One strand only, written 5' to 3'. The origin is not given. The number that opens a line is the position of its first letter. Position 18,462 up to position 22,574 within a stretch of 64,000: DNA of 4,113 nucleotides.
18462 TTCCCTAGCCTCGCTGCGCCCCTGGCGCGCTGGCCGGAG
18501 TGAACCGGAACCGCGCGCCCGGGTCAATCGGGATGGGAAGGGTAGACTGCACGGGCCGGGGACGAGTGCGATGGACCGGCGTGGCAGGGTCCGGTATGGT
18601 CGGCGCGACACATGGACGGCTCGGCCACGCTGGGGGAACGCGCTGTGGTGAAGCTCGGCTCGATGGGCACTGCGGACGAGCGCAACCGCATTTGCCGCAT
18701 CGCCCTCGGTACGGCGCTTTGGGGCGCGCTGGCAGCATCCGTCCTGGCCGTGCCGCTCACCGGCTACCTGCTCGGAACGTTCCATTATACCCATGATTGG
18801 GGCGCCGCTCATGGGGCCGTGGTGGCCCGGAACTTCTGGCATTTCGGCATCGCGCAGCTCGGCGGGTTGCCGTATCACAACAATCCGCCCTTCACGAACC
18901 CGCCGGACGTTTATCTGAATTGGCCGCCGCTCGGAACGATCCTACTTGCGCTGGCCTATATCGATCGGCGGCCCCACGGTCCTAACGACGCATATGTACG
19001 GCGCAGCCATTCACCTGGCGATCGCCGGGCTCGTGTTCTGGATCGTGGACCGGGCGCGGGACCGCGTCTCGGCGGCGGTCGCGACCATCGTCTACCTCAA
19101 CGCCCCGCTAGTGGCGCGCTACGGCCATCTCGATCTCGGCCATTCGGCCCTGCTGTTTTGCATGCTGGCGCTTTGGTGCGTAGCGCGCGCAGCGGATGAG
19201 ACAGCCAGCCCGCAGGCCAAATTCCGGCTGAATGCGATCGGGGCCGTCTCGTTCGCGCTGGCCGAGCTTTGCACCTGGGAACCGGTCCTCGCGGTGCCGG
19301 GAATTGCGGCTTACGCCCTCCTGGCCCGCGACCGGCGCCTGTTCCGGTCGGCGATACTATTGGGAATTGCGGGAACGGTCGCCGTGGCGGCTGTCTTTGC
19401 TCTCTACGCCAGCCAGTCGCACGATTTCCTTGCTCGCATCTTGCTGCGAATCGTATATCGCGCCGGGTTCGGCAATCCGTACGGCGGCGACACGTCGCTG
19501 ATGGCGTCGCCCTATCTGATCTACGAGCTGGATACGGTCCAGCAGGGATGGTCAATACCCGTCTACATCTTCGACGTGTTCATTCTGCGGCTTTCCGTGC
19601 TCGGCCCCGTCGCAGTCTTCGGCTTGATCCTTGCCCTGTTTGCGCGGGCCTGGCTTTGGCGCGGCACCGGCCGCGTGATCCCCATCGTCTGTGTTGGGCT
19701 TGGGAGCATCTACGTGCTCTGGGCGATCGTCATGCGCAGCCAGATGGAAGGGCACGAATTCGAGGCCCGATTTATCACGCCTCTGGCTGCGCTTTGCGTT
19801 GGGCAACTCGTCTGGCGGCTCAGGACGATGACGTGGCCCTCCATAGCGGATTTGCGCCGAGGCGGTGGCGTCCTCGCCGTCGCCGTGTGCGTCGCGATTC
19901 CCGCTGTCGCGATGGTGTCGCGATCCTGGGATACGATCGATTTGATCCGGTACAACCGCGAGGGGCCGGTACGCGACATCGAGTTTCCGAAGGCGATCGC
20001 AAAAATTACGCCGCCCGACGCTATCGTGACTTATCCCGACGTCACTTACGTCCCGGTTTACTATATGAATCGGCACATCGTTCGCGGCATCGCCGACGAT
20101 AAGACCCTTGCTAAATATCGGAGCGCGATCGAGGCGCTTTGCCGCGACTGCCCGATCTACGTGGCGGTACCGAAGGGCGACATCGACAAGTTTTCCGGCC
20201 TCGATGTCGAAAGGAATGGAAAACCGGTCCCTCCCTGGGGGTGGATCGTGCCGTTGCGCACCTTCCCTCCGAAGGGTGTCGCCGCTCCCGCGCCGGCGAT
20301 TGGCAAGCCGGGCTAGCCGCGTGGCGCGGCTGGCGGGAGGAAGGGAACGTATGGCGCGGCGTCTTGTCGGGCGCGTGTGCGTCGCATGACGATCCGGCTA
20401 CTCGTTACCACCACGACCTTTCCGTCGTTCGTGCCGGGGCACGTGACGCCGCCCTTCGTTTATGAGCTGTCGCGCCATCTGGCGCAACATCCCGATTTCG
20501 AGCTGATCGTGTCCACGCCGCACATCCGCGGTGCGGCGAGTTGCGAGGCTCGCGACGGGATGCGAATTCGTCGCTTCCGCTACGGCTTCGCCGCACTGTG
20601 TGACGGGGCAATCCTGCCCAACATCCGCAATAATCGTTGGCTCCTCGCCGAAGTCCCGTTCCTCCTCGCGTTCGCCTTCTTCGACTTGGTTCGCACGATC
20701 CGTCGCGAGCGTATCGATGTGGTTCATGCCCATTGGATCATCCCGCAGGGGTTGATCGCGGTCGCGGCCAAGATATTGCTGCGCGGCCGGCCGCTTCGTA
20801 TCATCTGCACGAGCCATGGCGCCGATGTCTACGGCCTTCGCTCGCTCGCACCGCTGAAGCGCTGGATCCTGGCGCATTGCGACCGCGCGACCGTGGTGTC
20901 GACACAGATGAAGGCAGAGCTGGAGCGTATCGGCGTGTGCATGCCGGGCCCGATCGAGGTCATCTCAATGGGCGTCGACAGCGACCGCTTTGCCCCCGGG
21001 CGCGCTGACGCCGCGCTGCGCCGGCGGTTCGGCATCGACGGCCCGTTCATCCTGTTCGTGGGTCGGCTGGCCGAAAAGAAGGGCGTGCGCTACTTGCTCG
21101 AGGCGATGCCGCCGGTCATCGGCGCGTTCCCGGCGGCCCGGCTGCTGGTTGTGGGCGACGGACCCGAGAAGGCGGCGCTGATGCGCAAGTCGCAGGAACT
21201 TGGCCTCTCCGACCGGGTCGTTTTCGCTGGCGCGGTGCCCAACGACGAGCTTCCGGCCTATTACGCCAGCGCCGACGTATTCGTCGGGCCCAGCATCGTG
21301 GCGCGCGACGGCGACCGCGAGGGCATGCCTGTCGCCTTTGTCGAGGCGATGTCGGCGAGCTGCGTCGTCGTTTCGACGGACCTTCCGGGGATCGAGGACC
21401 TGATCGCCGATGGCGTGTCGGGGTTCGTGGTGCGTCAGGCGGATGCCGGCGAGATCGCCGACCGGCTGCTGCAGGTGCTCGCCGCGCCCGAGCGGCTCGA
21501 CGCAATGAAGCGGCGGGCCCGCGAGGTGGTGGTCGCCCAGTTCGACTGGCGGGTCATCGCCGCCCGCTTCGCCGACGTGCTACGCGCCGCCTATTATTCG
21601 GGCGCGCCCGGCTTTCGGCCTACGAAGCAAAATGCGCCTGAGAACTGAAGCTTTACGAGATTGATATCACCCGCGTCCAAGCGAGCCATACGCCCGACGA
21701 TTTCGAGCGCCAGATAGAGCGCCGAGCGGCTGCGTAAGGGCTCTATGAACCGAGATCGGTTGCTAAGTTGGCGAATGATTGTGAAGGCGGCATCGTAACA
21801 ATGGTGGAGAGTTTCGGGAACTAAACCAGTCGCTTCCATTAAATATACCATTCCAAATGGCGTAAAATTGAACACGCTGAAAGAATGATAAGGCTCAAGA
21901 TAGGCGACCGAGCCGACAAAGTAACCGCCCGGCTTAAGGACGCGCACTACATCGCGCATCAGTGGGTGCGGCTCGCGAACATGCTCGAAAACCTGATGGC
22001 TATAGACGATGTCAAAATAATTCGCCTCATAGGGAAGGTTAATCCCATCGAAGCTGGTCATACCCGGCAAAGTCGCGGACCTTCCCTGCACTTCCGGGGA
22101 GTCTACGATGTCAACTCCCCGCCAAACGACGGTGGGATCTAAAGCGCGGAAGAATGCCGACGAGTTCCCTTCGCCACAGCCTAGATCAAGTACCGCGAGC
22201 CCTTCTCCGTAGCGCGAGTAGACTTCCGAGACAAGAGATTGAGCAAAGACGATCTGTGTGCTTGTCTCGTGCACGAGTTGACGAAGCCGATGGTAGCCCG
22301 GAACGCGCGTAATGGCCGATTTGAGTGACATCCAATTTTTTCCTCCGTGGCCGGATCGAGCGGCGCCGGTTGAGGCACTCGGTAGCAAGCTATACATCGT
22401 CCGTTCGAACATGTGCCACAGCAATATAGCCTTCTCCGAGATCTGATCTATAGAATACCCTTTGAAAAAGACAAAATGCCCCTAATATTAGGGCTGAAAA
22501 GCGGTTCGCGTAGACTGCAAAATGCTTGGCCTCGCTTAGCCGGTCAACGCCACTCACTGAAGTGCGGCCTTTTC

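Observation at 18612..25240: Compositionally atypical glycosylation island: GT-C (PMT_2/ArnT-like) + GT4 + two SAM methyltransferases + flippase-like protein + GtrB-like GT2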

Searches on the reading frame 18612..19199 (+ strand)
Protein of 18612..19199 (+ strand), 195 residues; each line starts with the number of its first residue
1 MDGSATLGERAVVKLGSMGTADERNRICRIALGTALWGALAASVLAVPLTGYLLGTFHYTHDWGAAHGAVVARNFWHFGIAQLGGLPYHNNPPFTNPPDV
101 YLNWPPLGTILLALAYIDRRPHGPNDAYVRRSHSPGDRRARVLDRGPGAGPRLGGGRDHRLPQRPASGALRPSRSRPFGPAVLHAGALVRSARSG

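Call 5: search_protein_families(library=pfam, proteins=[window:18612-19199:+], max_evalue=0.01)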
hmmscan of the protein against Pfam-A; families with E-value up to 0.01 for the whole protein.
window:18612-19199:+ (195 aa): 0 families

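Call 8: search_protein_families(library=ncbifam, proteins=[window:18612-19199:+], max_evalue=0.01)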
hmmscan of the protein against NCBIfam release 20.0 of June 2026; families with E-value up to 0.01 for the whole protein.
window:18612-19199:+ (195 aa): 0 families

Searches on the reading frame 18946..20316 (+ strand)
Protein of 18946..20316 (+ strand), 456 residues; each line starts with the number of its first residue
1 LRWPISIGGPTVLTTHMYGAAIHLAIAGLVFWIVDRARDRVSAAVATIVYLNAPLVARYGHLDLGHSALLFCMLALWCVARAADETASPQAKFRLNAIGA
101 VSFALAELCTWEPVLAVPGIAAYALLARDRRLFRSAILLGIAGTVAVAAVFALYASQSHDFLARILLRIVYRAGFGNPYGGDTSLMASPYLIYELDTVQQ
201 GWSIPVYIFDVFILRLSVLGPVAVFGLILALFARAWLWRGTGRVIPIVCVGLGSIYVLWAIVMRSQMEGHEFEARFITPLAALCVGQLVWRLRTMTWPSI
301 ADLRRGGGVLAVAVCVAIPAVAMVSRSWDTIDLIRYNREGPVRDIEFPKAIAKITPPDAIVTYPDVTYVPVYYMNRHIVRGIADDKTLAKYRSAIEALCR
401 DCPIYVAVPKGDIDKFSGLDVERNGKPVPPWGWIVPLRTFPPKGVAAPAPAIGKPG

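Call 5: search_protein_families(library=pfam, proteins=[window:18946-20316:+], max_evalue=0.01)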
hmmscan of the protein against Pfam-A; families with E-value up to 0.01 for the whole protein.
window:18946-20316:+ (456 aa): 1 family
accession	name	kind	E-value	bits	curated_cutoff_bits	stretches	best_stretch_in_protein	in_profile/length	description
PF13231.12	PMT_2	-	0.00096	19.8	26.1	1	17-150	26-154/160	Dolichyl-phosphate-mannose-protein mannosyltransferase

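Call 8: search_protein_families(library=ncbifam, proteins=[window:18946-20316:+], max_evalue=0.01)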
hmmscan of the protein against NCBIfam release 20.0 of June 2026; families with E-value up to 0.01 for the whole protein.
window:18946-20316:+ (456 aa): 0 families

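Call 34: search_protein_representatives(protein=window:18946-20316:+)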
Query: 456 residues. Proteins with E-value up to 0.001 (for the whole library): 196; up to 1e-10: 118; up to 1e-30: 19. The best 150 are listed.
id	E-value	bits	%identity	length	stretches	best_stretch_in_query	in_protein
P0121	5.7e-292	984.6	100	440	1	17-456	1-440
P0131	1.1e-77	278.2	40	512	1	6-438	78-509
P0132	2.0e-71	257.4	38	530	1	6-410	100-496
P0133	6.1e-69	249.3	38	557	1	12-418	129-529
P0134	1.4e-66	241.5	36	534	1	6-438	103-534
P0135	4.8e-60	219.9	35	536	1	8-439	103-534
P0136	3.2e-59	217.2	35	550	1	7-418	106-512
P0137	8.5e-57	209.2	36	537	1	13-422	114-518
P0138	3.0e-52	194.2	33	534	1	6-438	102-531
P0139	4.6e-42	160.7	32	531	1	14-412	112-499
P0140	3.7e-40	154.4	36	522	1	16-411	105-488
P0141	1.2e-39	152.7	33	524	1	14-417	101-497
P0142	2.0e-38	148.6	32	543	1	7-412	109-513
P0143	8.6e-38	146.6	30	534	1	2-417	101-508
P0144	4.8e-36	140.8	30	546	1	7-419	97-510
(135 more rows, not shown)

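Call 36: find_encoding_contigs(protein=P0132, flank=10000, max_places=3)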
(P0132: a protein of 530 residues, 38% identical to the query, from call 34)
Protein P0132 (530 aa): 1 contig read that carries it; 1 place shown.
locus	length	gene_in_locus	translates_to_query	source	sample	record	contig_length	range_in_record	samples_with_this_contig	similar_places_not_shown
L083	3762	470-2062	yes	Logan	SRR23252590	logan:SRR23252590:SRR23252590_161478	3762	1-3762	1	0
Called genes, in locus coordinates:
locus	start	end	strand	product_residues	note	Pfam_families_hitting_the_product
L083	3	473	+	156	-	?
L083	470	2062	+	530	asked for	-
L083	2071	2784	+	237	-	PF12710:HAD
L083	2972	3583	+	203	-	PF13489:Methyltransf_23, PF13847:Methyltransf_31 (faint), PF08241:Methyltransf_11, PF08242:Methyltransf_12 (weak), PF13649:Methyltransf_25 (weak)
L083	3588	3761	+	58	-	?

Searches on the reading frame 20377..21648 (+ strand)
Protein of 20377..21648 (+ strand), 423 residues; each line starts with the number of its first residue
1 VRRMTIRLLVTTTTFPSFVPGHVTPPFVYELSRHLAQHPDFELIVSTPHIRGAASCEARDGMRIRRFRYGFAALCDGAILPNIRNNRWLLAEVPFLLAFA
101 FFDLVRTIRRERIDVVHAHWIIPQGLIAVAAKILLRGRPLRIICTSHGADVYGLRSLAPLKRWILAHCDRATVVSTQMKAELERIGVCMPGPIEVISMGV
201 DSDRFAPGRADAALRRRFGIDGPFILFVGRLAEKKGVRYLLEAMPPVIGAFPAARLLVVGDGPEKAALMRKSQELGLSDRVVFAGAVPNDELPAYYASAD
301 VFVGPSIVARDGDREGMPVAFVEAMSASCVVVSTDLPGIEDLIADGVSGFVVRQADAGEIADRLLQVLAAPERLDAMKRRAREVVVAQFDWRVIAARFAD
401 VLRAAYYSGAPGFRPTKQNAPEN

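Call 5: search_protein_families(library=pfam, proteins=[window:20377-21648:+], max_evalue=0.01)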
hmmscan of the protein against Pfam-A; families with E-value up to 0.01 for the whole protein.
window:20377-21648:+ (423 aa): 6 families
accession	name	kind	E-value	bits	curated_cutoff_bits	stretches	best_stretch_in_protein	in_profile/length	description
PF00534.26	Glycos_transf_1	-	3.1e-39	134.7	26.4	1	221-383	14-171/172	Glycosyl transferases group 1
PF13692.12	Glyco_trans_1_4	-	7.1e-38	130.5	27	1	223-369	2-141/142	Glycosyl transferases group 1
PF13439.12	Glyco_transf_4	-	5.3e-20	72.6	28.5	1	27-204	7-170/170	Glycosyltransferase Family 4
PF13579.12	Glyco_trans_4_4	-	4.2e-14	53.6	29.7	1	28-199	7-158/158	Glycosyl transferase 4-like domain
PF13524.12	Glyco_trans_1_2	-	4.2e-10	40.2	25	1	252-398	13-142/144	Glycosyl transferase-like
PF13477.12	Glyco_trans_4_2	-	9.7e-08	32.7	23.4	1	98-163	60-123/139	Glycosyl transferase 4-like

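Call 8: search_protein_families(library=ncbifam, proteins=[window:20377-21648:+], max_evalue=0.01)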
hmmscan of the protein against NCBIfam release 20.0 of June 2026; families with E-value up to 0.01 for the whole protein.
window:20377-21648:+ (423 aa): 41 families (the best 25 are shown)
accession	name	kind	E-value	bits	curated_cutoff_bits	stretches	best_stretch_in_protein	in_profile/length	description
TIGR03999.1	thiol_BshA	equivalog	1.3e-40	139.5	273.7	1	102-401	74-369/375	N-acetyl-alpha-D-glucosaminyl L-malate synthase BshA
TIGR04063.1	stp3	hypoth_equivalog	7.8e-38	130.4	442.05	1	160-403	150-393/397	TIGR04063 family PEP-CTERM/XrtA system glycosyltransferase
NF041876.1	EPS_EpsE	equivalog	1.6e-37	129.7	400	1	98-396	99-387/389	exopolysaccharide biosynthesis GT4 family glycosyltransferase EpsE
TIGR03088.1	stp2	hypoth_equivalog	1.8e-31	109.5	409.05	1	101-403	70-371/374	TIGR03088 family PEP-CTERM/XrtA system glycosyltransferase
TIGR04005.1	wcaL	equivalog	4.5e-30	104.8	537.6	1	112-404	118-405/406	colanic acid biosynthesis glycosyltransferase WcaL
NF047684.1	TeichurnBiosyTuaC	equivalog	3.3e-28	98.7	550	1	106-398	100-382/391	teichuronic acid biosynthesis protein TuaC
TIGR04047.1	MSMEG_0565_glyc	hypoth_equivalog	3.1e-27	95.6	259.85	1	104-401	78-370/373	MSMEG_0565 family glycosyltransferase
TIGR03449.1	mycothiol_MshA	equivalog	1.6e-23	83.3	462.5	1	164-405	161-403/406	D-inositol-3-phosphate glycosyltransferase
TIGR02149.1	glgA_Coryne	subfamily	2.2e-22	79.7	302.4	1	164-403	141-388/391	glycogen synthase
TIGR04157.1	glyco_rSAM_CFB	subfamily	6.3e-22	78.1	400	1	164-400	166-404/406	TIGR04157 family glycosyltransferase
NF053787.1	GlcN_PG_synth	equivalog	6.1e-21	74.7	480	1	166-399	142-353/361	N-acetylglucosaminyl phosphatidylglycerol synthase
NF038298.1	EPS_HpsO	equivalog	9.8e-18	64.1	575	1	190-397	167-379/388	hormogonium polysaccharide biosynthesis glycosyltransferase HpsO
NF012028.0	PRK15484.1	subfamily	1.7e-17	63.6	618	1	193-403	163-376/380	lipopolysaccharide N-acetylglucosaminyltransferase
NF049988.1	MGlcDAGSynMgs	equivalog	9.2e-17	61.5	400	1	212-386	201-369/398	alpha-monoglucosyldiacylglycerol synthase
TIGR03087.1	stp1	hypoth_equivalog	2.3e-16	59.9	316.65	1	157-403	162-395/397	TIGR03087 family PEP-CTERM/XrtA system glycosyltransferase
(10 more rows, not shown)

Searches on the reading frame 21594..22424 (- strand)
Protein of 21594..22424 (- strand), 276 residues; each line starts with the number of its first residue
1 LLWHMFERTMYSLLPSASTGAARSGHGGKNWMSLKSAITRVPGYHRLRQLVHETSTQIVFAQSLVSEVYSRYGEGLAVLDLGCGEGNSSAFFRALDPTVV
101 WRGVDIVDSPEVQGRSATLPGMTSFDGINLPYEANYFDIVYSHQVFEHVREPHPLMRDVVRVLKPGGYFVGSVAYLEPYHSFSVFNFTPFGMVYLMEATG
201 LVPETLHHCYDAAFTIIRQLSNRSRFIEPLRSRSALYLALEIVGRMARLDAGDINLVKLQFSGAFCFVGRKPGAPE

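Call 5: search_protein_families(library=pfam, proteins=[window:21594-22424:-], max_evalue=0.01)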
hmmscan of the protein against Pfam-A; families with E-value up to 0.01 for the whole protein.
window:21594-22424:- (276 aa): 7 families
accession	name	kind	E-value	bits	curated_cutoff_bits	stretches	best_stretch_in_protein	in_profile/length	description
PF08241.18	Methyltransf_11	-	1.7e-15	57.8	21.2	1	79-170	1-94/95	Methyltransferase domain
PF13489.12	Methyltransf_23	-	1.1e-12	48.5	27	1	74-178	22-122/164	Methyltransferase domain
PF13649.12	Methyltransf_25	-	3.6e-10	40.8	27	1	78-167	1-97/97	Methyltransferase domain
PF13847.12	Methyltransf_31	-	5.2e-10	39.6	27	1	129-170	65-108/145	Methyltransferase domain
PF08242.18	Methyltransf_12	-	2.7e-09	38.1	30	1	79-169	1-98/98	Methyltransferase domain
PF03141.22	Methyltransf_29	-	1.2e-05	24.6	23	1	27-173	73-219/506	Putative S-adenosyl-L-methionine-dependent methyltransferase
PF03291.22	mRNA_G-N7_MeTrfase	-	0.0033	17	26.6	0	142-173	151-182/315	mRNA (guanine-N(7))-methyltransferase domain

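Call 8: search_protein_families(library=ncbifam, proteins=[window:21594-22424:-], max_evalue=0.01)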
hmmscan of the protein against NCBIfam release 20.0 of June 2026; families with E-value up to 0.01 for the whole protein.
window:21594-22424:- (276 aa): 24 families
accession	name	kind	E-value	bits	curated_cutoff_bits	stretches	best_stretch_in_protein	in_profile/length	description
NF045667.1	MTase_DVU1556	equivalog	1.8e-12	47.2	155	1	73-172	21-120/213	DVU_1556 family methyltransferase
TIGR02072.1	BioC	equivalog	6e-08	32.8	184.95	1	61-173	20-134/244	malonyl-ACP O-methyltransferase BioC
NF041537.1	ArsM_AhpD_UU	exception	1e-07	31.1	510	1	74-170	76-179/345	arsenite methyltransferase/AhpD domain selenoprotein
TIGR01983.1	UbiG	equivalog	8.7e-07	28.5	102.95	1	72-170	47-150/228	bifunctional 2-polyprenyl-6-hydroxyphenol methylase/3-demethylubiquinol 3-O-methyltransferase UbiG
NF001241.0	PRK00216.1-2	equivalog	1.3e-06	28.3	327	1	73-197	50-168/231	demethylmenaquinone methyltransferase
NF045823.1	PthPhpthDimycoMt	equivalog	1.3e-06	27.8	300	1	75-170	67-165/256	phthiotriol/phenolphthiotriol dimycocerosates methyltransferase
NF045825.1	FAmtase_mtf2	equivalog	2e-06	27.2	400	1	74-170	58-157/248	fatty-acid O-methyltransferase Mtf2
NF041536.1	ArsM_DUF2284_UU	exception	2.3e-06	26.2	575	1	73-169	75-178/459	arsenite methyltransferase/DUF2284 domain selenoprotein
NF047649.1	MTase_UXPK_star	exception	6.5e-06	25.4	460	1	74-170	77-180/283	methyltransferase/UXPK-star double selenoprotein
NF007610.0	PRK10258.1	equivalog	1.4e-05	24.5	342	1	60-168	30-135/251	malonyl-ACP O-methyltransferase BioC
NF041675.1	sarc_dimgly_tmase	equivalog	2.3e-05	24.5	550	1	129-170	127-168/278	sarcosine/dimethylglycine N-methyltransferase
NF040539.1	AST_met_ArsM_2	exception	2.5e-05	24.3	240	1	128-170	120-162/262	putative arsinothricin biosynthesis methyltransferase ArsM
NF002463.0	PRK01683.1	equivalog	0.00012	21.8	297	1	64-168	23-125/258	trans-aconitate 2-methyltransferase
NF045649.1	2X_seleno_MduS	exception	0.00014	21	380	1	76-173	43-149/338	methyltransferase domain-containing selenoprotein MduS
TIGR04345.1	ovoA_Cterm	equivalog_domain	0.00021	20.9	170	1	126-174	124-172/242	putative 4-mercaptohistidine N1-methyltransferase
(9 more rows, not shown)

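Call 82: search_solved_structures(query=window:21594-22424:-, max_evalue=0.01)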
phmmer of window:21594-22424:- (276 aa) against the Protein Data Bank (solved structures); distinct sequences matched with E-value up to 0.01: 19.
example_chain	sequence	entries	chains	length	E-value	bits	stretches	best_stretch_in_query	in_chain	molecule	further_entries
6f5z_A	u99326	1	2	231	1.1e-09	41.3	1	73-181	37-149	24-sterol C-methyltransferase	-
6uak_A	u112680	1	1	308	1.4e-08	37.8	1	74-173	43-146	SAM dependent methyltransferase LahSB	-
4pne_A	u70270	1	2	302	4.9e-07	32.7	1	74-169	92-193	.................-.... protein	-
3mgg_A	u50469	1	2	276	3.8e-06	29.7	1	70-169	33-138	Methyltransferase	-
3bus_A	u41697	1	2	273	8.3e-06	28.6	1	75-169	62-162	Methyltransferase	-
21zq_A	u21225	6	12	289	5e-05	26.1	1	70-170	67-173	MitM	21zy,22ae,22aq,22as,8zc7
8zc8_A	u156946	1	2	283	5e-05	26.1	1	70-170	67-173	MitM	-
5wp5_A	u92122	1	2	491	6.2e-05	25.8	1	75-169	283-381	Phosphomethylethanolamine N-methyltransferase 2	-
8ys9_A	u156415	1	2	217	0.0001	25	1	78-170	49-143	Phosphatidylethanolamine N-methyltransferase/phosphatidyl-N-methylethanolamine N-methyltra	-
3bkw_A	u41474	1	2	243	0.00011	24.9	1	75-174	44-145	S-adenosylmethionine dependent methyltransferase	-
5wp4_A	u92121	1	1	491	0.00023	23.9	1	74-170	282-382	Phosphoethanolamine N-methyltransferase 1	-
3l8d_A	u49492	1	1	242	0.00058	22.6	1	70-170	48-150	Methyltransferase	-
7v6h_A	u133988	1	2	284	0.00094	21.9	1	75-170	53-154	Cyclopropane fatty-acyl-phospholipid synthase-like methyltransferase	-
9fce_A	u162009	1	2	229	0.0018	21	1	65-172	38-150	SAM dependent methyltransferase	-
3cc8_A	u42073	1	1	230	0.0019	20.9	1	76-175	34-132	Putative methyltransferase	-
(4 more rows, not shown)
